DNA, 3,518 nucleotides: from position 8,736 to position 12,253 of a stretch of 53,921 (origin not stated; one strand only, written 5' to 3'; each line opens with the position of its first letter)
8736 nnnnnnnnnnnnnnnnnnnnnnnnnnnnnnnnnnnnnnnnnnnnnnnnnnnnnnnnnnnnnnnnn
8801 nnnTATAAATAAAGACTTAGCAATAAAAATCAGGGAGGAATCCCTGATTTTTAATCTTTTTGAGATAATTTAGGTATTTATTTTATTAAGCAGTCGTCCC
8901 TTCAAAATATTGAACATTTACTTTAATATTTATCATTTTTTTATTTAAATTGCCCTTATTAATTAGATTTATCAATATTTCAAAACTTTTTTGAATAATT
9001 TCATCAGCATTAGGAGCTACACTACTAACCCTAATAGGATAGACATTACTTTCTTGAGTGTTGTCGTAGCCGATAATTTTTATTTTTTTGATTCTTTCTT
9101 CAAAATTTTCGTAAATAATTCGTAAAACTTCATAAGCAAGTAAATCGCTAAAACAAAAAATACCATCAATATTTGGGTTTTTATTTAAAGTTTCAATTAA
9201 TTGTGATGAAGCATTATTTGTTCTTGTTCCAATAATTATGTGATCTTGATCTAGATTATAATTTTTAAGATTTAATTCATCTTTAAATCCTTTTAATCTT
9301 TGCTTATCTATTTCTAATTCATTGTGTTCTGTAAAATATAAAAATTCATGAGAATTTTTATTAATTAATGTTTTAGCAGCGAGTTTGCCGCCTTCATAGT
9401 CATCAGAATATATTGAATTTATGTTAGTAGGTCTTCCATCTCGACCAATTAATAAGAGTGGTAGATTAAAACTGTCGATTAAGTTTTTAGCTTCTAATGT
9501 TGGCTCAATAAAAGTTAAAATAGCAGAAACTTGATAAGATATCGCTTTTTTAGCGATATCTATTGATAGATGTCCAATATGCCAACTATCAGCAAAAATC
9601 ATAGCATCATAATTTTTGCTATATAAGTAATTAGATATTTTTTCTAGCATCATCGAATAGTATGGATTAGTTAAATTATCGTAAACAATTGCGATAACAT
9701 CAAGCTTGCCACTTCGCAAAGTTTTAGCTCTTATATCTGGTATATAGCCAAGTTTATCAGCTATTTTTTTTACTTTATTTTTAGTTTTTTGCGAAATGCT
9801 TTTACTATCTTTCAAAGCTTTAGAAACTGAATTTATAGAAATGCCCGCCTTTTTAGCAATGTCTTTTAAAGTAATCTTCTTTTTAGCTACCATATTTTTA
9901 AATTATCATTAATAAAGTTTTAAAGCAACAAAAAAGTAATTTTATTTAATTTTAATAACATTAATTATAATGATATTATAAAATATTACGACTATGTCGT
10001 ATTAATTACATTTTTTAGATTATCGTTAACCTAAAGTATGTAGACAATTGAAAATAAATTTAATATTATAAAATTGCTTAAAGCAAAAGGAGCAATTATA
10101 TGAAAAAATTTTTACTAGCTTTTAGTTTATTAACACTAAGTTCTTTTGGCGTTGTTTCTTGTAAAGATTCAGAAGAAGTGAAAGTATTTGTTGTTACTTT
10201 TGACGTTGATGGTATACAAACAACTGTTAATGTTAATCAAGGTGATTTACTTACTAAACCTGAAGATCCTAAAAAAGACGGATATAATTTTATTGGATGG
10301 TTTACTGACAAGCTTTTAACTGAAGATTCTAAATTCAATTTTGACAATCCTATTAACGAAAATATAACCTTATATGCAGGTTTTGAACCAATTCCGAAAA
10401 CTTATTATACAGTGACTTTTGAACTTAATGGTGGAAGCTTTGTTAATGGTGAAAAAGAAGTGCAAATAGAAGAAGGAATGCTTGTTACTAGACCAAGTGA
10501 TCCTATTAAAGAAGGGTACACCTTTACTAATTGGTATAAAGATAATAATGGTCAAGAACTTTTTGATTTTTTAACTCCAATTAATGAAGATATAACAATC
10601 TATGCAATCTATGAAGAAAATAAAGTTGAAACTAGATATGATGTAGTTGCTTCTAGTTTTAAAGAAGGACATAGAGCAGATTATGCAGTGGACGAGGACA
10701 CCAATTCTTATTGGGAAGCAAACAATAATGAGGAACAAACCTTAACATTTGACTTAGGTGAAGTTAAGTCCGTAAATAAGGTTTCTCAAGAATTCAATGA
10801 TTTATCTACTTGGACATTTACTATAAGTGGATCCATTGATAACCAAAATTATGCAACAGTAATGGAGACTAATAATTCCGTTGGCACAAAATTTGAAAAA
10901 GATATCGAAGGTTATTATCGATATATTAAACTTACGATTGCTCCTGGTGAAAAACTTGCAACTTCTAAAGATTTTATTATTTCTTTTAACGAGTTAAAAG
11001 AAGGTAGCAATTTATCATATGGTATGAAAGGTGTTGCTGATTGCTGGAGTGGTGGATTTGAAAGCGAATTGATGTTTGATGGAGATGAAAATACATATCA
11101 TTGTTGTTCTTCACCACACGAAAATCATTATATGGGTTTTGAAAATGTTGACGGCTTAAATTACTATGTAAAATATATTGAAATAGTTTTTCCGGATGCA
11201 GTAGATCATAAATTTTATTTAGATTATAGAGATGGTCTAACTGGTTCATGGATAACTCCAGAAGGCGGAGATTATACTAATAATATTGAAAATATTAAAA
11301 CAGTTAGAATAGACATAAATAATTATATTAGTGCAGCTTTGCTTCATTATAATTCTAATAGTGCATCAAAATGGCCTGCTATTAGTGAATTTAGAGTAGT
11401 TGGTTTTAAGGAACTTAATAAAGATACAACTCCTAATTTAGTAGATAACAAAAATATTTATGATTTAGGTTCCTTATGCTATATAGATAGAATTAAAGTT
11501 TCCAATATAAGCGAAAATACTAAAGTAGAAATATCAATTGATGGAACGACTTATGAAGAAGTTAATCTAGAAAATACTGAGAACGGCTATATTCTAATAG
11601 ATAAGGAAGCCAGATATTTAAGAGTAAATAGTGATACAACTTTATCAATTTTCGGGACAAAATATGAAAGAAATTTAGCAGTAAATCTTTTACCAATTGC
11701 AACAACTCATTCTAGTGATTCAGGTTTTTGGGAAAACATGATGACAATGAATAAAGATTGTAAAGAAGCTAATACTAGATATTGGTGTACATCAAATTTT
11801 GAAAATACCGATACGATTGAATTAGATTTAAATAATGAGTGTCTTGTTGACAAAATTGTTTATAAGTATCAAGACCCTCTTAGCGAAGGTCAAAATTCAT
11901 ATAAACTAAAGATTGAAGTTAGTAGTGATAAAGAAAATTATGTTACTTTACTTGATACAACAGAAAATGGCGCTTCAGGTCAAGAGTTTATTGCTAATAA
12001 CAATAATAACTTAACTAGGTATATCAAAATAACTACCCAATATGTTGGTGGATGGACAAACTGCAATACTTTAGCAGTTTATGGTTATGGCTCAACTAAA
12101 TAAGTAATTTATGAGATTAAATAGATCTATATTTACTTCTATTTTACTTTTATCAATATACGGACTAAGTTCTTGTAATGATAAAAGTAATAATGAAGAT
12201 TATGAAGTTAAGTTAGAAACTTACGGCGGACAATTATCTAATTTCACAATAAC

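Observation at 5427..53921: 48-kb lipoprotein-anchored glycan-utilisation super-locus with PUL-like logic but no SusC/D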

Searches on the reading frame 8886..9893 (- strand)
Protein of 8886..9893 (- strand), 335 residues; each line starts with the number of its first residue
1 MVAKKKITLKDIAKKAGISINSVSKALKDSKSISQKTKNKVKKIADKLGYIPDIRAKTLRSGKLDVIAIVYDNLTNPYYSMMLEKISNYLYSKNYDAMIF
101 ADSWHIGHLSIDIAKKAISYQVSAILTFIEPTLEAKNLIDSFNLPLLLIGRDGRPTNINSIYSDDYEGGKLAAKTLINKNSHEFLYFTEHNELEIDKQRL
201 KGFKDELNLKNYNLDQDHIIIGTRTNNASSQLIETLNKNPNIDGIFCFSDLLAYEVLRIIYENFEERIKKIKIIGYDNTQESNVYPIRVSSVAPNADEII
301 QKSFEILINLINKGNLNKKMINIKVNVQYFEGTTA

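Call 7: search_protein_families(library=pfam, proteins=[window:8886-9893:-], max_evalue=0.01)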
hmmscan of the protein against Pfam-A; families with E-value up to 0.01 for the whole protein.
window:8886-9893:- (335 aa): 7 families
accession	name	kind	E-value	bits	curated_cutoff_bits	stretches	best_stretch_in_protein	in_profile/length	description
PF00356.27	LacI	-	9.2e-15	54.6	27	1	8-53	1-46/46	Bacterial regulatory proteins, lacI family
PF13377.12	Peripla_BP_3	-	1.6e-09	38.5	26.5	1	175-323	3-157/167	Periplasmic binding protein-like domain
PF13407.12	Peripla_BP_4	-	7.7e-09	35.9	35.1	1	163-282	101-222/258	Periplasmic binding protein domain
PF00532.27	Peripla_BP_1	-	1.1e-07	32.1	22.2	1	66-325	3-275/281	Periplasmic binding proteins and sugar binding domain of LacI family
PF01381.28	HTH_3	-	0.0003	21.2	23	1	4-49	7-49/55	Helix-turn-helix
PF04967.18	HTH_10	-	0.0052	17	23.1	0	5-31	22-48/53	HTH DNA binding domain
PF13443.12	HTH_26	-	0.0072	17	22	0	2-34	6-39/63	Cro/C1-type HTH DNA-binding domain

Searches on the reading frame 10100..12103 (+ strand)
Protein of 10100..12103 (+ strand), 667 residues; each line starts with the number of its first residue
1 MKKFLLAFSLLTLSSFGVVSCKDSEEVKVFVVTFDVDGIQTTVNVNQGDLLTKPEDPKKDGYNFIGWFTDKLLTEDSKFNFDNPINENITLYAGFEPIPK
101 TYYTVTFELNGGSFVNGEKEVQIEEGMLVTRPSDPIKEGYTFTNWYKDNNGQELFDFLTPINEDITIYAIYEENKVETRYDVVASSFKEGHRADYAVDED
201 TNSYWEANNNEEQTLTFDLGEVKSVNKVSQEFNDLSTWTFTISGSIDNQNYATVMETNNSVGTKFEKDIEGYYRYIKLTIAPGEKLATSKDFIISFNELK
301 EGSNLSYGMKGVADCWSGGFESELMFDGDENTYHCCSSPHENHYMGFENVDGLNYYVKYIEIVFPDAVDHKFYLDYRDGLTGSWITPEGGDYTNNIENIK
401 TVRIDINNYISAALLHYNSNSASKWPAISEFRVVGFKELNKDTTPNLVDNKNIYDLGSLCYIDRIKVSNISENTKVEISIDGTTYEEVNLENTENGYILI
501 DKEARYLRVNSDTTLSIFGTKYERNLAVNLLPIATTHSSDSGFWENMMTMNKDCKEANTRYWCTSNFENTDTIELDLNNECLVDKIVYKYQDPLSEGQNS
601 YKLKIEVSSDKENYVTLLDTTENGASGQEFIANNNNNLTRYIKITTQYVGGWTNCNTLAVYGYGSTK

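Call 7: search_protein_families(library=pfam, proteins=[window:10100-12103:+], max_evalue=0.01)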
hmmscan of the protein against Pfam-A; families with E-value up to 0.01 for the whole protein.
window:10100-12103:+ (667 aa): 4 families
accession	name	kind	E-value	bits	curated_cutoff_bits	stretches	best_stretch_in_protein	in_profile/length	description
PF09479.16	Flg_new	-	1.3e-35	121.8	27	2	103-169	1-64/65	Listeria-Bacteroides repeat domain (List_Bact_rpt)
PF00754.31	F5_F8_type_C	-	1.7e-25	90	28.2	2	183-281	3-113/127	F5/8 type C domain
PF22633.2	F5_F8_type_C_2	-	8.5e-21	74.8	27.8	2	195-276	1-89/91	NedA-like, galactose-binding domain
PF18998.6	Flg_new_2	-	0.0001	22.7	23.6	0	137-174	32-72/73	Divergent InlB B-repeat domain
